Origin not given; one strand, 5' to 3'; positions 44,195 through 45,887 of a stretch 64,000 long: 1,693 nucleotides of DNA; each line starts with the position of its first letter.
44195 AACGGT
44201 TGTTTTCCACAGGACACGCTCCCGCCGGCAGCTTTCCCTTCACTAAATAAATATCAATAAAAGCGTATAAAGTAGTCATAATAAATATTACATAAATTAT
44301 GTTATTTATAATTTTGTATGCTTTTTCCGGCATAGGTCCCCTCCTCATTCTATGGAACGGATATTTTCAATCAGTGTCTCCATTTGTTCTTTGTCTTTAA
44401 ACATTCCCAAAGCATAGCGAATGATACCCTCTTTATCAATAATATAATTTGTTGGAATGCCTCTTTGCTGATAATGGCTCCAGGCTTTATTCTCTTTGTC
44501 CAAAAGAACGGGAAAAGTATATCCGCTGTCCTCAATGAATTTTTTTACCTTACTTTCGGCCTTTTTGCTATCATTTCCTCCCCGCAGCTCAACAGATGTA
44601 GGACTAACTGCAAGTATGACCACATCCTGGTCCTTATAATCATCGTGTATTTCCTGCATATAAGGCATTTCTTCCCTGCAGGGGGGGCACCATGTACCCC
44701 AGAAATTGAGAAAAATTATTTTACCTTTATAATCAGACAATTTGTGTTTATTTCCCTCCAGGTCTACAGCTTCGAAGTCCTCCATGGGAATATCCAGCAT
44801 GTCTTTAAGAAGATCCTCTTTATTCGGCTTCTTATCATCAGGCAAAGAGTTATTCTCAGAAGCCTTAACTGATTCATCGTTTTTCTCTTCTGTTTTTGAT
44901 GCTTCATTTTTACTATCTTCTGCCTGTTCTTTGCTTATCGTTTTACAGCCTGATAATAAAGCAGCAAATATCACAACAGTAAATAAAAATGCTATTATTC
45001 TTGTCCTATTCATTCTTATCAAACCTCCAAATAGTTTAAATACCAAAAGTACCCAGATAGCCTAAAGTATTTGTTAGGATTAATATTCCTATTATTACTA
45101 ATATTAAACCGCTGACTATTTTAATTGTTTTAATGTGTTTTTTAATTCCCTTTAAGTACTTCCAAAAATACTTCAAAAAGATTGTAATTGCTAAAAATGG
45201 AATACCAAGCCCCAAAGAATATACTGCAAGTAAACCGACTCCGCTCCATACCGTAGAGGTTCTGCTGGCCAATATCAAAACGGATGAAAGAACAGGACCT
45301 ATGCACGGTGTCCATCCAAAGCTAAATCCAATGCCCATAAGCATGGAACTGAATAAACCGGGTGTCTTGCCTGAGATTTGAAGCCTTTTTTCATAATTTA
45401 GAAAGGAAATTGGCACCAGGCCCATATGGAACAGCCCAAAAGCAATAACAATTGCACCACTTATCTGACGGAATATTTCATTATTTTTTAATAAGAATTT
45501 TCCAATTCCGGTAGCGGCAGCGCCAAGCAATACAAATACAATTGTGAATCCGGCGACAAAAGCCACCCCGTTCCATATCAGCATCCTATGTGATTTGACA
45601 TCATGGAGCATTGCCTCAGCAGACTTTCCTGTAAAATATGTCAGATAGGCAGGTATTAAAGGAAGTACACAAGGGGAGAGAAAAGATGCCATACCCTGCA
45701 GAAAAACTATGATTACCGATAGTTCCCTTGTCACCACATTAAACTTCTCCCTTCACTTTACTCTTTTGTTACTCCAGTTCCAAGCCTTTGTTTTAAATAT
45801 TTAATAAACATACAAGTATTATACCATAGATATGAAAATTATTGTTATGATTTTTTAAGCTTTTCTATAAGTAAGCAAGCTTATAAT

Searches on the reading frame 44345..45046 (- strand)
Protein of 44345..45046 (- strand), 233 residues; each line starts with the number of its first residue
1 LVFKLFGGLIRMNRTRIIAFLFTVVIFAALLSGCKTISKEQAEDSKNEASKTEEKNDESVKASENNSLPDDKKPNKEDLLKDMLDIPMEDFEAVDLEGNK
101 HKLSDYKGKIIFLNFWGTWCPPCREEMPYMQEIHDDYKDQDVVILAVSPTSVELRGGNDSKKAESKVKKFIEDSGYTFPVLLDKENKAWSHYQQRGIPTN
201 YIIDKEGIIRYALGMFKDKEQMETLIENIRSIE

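Call 17: search_protein_families(library=pfam, proteins=[window:44345-45046:-], max_evalue=0.001)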
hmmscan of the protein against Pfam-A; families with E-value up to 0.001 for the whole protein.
window:44345-45046:- (233 aa): 6 families
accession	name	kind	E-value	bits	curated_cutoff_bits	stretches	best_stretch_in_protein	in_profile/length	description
PF00578.27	AhpC-TSA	-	1.4e-31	109.4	26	1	88-211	5-123/124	AhpC/TSA family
PF08534.16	Redoxin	-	1.5e-22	80.4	26.6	1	88-212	6-131/148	Redoxin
PF13905.12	Thioredoxin_8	-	8.1e-13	49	27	1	108-208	1-93/94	Thioredoxin-like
PF00085.26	Thioredoxin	-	1.3e-07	32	23.5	1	107-150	17-59/103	Thioredoxin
PF13098.12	Thioredoxin_2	-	9.7e-06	26.3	27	1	107-223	4-101/104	Thioredoxin-like domain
PF00255.25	GSHPx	-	3.8e-05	23.7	27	1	90-178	3-87/108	Glutathione peroxidase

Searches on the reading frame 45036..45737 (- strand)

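Call 17: search_protein_families(library=pfam, proteins=[window:45036-45737:-], max_evalue=0.001)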
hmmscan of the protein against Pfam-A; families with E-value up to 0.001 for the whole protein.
window:45036-45737:- (233 aa): 1 family
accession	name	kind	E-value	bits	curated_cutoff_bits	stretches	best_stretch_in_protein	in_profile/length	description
PF02683.22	DsbD_TM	-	3e-15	56.6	27.1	1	8-222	5-216/219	Cytochrome C biogenesis protein transmembrane domain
